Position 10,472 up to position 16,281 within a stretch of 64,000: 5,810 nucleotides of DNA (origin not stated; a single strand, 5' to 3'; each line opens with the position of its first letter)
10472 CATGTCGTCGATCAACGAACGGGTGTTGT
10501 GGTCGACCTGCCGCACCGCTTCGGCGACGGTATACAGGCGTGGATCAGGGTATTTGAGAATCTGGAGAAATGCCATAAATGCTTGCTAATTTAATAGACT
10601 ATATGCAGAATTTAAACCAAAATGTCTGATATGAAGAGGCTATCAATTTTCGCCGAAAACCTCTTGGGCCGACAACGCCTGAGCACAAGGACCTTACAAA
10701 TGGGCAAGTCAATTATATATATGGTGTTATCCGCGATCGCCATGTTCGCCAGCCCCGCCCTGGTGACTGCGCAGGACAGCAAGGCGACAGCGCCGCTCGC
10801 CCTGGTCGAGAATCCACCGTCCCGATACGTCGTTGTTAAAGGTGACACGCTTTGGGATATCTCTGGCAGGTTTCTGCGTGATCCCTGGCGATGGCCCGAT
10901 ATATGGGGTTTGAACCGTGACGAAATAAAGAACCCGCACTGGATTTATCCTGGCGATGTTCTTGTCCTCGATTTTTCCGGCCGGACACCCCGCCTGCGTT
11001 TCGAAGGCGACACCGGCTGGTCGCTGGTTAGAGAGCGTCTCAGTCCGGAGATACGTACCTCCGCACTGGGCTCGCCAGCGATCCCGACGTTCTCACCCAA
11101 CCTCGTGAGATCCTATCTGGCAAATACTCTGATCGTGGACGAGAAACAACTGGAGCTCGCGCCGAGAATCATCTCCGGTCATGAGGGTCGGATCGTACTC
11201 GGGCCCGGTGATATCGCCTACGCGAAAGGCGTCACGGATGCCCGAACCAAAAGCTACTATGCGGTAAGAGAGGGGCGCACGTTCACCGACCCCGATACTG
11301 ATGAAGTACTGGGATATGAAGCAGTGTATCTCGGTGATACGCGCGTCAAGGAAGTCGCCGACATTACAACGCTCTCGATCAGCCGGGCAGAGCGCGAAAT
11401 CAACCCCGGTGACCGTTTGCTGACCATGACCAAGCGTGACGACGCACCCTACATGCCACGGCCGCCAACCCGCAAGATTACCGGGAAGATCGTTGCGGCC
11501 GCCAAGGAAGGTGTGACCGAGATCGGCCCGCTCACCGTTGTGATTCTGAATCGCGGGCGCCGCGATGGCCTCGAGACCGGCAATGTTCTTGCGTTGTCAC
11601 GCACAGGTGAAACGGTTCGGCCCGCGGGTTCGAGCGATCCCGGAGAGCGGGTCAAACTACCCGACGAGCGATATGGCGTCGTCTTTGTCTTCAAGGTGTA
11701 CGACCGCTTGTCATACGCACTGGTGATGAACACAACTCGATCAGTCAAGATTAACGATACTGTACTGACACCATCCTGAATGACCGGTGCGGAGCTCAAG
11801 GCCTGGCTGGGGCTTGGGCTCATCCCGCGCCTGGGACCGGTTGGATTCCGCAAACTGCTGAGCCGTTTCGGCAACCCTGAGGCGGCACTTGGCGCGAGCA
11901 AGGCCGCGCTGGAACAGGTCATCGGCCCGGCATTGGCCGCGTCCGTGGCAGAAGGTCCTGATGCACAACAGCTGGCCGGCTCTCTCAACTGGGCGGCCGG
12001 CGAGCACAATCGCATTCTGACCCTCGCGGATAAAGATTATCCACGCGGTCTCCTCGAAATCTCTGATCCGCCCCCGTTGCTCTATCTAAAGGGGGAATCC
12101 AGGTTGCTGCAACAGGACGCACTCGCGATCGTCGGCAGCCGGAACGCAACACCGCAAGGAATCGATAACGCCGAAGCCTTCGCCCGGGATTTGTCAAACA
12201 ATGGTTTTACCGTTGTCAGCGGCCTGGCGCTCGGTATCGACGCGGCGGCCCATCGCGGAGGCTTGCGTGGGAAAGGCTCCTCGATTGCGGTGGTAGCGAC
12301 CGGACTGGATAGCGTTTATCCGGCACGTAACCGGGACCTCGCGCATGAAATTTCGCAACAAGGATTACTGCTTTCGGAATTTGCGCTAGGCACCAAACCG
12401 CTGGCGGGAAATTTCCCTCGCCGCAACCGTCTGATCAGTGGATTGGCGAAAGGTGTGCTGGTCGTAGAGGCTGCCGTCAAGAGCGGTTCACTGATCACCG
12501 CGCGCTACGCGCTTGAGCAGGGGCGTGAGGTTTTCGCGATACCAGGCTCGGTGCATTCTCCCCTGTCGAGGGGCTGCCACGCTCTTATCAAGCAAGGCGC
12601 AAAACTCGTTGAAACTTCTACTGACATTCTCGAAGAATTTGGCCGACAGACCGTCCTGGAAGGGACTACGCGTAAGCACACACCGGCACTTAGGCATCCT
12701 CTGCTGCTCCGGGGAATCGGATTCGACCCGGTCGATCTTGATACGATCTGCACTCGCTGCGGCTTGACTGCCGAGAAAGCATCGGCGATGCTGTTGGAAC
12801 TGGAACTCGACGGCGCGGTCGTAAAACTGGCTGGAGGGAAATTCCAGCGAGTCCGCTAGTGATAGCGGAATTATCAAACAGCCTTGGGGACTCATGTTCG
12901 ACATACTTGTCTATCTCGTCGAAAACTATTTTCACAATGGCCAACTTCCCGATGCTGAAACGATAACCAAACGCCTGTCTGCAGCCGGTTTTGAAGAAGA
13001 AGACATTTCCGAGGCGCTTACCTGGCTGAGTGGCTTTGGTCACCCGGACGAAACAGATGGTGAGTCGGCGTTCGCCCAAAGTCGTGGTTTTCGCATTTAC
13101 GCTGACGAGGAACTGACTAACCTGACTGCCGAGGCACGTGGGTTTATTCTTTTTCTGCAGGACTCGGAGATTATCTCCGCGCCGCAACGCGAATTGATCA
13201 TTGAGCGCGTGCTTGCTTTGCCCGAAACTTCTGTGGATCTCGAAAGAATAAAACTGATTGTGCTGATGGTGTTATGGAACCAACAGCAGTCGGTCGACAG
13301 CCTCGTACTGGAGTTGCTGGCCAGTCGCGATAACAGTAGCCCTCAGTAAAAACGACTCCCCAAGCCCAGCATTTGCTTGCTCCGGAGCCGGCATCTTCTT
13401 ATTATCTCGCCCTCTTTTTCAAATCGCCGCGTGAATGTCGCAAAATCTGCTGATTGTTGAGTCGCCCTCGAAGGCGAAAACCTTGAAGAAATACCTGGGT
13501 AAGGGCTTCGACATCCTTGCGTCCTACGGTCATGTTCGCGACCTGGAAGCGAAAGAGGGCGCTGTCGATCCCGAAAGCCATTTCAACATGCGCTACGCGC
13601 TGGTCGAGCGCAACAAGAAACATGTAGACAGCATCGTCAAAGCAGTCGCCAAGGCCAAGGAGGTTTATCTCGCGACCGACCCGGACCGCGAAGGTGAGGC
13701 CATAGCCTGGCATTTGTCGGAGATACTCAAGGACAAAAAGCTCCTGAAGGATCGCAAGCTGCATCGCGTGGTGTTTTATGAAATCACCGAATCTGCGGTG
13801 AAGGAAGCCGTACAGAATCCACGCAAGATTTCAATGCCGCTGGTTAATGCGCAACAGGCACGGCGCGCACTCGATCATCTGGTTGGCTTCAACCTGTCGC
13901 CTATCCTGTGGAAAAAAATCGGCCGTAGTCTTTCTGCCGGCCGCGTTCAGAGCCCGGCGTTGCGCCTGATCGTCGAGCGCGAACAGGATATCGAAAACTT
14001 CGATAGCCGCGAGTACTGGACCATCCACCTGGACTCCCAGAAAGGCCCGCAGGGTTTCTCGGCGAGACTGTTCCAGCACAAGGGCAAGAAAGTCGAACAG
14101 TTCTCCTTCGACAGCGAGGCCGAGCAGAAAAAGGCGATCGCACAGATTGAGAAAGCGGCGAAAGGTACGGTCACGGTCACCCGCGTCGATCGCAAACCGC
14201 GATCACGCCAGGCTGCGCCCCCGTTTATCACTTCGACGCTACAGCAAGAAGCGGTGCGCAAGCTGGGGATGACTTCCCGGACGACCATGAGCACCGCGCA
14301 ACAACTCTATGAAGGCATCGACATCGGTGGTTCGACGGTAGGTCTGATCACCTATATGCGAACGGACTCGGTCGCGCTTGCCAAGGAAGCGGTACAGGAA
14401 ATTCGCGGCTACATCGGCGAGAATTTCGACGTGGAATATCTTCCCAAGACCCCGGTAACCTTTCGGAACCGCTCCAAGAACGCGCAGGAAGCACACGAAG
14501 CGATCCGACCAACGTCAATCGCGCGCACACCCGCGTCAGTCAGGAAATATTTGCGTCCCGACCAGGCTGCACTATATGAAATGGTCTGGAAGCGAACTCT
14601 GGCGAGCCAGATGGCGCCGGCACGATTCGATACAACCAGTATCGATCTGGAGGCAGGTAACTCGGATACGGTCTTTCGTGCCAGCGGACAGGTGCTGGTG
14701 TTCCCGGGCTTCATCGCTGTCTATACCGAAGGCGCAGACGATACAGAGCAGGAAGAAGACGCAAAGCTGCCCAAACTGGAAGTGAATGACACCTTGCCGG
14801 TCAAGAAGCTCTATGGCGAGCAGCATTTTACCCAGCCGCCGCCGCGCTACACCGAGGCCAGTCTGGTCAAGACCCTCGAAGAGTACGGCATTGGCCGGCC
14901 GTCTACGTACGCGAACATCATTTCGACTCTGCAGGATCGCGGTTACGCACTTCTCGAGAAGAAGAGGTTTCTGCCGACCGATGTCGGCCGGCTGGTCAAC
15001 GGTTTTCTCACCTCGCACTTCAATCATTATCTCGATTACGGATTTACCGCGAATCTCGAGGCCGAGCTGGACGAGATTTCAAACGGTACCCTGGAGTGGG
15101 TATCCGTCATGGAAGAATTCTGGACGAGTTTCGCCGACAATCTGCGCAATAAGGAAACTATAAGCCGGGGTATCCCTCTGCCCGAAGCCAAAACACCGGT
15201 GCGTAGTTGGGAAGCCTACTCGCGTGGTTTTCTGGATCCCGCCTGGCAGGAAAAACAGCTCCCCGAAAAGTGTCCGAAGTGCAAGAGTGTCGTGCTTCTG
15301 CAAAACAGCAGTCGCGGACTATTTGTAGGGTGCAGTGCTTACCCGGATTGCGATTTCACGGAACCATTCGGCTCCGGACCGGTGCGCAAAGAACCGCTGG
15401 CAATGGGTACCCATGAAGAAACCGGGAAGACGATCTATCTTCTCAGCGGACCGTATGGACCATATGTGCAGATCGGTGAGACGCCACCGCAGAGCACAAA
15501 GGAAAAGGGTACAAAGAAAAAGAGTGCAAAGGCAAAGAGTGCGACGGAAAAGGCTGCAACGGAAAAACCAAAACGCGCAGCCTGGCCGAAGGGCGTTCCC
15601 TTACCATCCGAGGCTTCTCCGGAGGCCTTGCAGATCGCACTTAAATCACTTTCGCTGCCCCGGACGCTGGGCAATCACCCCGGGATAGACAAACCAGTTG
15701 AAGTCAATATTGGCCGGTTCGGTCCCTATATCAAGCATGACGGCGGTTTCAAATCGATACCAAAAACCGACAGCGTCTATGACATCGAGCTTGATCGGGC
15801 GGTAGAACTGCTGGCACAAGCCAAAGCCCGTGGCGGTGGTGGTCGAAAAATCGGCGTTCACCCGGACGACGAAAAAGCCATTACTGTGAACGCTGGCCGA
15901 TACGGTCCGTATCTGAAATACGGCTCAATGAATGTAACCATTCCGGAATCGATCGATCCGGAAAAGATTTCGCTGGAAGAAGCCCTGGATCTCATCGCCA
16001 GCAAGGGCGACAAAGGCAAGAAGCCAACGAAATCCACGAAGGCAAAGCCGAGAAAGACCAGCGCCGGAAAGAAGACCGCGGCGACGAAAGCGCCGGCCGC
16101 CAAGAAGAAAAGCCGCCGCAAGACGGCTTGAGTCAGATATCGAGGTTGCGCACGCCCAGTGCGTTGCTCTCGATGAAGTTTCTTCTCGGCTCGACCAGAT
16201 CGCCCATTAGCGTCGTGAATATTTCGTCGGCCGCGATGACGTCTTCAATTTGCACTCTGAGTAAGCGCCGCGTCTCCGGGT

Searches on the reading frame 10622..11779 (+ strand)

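Call 44: search_protein_families(library=pfam, proteins=[window:10622-11779:+], max_evalue=0.000001)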
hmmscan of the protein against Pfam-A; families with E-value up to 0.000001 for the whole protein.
window:10622-11779:+ (385 aa): 1 family
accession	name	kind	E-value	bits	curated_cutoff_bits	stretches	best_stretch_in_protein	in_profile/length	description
PF01476.26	LysM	-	1.5e-10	41.3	20.9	1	69-116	1-42/43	LysM domain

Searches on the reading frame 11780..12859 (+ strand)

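Call 44: search_protein_families(library=pfam, proteins=[window:11780-12859:+], max_evalue=0.000001)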
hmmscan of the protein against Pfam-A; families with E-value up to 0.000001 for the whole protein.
window:11780-12859:+ (359 aa): 2 families
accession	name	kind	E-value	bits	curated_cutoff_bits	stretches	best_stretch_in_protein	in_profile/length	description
PF02481.21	DNA_processg_A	-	5.1e-79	264.8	29.6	1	76-278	6-211/212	DNA recombination-mediator protein A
PF17782.7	DprA_WH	-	1e-14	54.7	22.9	1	308-353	16-61/61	DprA winged helix domain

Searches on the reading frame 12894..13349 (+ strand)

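Call 45: search_protein_families(library=pfam, proteins=[window:12894-13349:+], max_evalue=0.000001)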
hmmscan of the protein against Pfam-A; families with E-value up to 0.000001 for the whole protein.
window:12894-13349:+ (151 aa): 1 family
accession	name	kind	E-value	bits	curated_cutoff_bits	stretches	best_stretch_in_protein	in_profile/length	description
PF04361.18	DUF494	-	1.4e-49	168.2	22.6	1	1-146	1-147/153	Protein of unknown function (DUF494)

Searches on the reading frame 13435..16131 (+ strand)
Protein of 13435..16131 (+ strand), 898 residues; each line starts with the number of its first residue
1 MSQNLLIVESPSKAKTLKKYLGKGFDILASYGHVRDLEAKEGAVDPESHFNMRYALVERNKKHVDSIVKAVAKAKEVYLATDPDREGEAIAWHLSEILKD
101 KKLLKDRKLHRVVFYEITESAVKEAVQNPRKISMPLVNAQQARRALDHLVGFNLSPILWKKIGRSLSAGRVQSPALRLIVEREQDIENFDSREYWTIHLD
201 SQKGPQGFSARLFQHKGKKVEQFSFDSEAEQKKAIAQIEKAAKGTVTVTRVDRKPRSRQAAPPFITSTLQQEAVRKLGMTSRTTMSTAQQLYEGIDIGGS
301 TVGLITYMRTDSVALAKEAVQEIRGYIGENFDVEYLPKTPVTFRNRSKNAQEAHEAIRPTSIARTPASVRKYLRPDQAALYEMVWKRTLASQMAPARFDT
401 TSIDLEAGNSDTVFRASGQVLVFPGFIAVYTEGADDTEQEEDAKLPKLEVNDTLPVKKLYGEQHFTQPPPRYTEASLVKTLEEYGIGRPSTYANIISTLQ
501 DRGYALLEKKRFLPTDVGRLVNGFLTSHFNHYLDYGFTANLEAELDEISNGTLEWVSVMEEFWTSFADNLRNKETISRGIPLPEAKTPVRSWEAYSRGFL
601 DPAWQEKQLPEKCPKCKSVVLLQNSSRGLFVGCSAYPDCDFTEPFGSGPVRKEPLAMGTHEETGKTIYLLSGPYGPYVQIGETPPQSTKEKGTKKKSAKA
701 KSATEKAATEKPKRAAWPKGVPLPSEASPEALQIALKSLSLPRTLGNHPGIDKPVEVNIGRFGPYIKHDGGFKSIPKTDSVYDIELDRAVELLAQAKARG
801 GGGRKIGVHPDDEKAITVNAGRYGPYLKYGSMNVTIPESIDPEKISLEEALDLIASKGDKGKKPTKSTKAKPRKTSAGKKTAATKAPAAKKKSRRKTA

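Call 45: search_protein_families(library=pfam, proteins=[window:13435-16131:+], max_evalue=0.000001)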
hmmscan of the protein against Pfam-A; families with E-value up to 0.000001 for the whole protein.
window:13435-16131:+ (898 aa): 4 families
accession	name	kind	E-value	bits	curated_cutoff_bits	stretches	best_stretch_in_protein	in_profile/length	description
PF01131.25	Topoisom_bac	-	4.7e-126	421.5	35.1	1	132-560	2-411/411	DNA topoisomerase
PF13368.11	Toprim_C_rpt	-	2.3e-44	149.5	22.3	2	809-864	1-56/57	Topoisomerase C-terminal repeat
PF01751.28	Toprim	-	4.3e-21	75.3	23.1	1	5-116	2-95/96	Toprim domain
PF01396.24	Zn_ribbon_Top1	-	2e-12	47.1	32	1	611-645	2-36/39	Topoisomerase DNA binding C4 zinc finger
